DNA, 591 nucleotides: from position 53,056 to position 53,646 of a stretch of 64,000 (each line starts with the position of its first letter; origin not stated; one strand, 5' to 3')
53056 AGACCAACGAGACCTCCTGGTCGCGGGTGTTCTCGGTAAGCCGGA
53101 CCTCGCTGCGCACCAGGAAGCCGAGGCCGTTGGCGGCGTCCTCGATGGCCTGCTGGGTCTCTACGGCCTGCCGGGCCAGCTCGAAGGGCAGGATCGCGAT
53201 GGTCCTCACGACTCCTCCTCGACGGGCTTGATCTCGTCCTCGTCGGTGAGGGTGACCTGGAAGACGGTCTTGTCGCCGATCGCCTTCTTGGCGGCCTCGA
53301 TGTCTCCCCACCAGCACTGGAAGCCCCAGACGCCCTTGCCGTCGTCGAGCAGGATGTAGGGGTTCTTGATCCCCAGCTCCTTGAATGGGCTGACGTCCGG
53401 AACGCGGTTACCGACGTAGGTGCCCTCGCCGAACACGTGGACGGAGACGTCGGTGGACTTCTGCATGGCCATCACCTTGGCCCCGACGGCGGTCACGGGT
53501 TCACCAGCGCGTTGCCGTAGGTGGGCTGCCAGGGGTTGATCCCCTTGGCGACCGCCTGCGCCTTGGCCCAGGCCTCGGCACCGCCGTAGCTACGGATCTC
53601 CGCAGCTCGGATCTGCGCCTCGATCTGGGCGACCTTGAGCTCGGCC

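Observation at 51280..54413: Early-operon block of tiny TM peptides plus two lipoproteins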

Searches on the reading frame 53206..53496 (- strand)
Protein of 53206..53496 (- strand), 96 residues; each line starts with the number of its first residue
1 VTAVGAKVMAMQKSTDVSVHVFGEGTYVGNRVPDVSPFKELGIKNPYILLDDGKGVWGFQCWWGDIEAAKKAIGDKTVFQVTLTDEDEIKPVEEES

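Call 5: search_protein_families(library=pfam, max_evalue=0.1, proteins=[window:53206-53496:-])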
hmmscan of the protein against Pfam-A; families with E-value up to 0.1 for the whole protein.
window:53206-53496:- (96 aa): 0 families

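Call 6: search_protein_families(library=phrogs, max_evalue=0.1, proteins=[window:53206-53496:-])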
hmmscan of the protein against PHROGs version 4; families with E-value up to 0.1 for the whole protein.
window:53206-53496:- (96 aa): 0 families
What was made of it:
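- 53206..53496 (-): g4, 88-96 aa, soluble; its start overlaps the g3 stop (GTGA). No family hit (calls 5, 6).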

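Call 61: search_protein_families(library=padloc, max_evalue=0.01, proteins=[window:53206-53496:-])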
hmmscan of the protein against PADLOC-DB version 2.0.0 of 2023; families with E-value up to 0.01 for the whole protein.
window:53206-53496:- (96 aa): 0 families
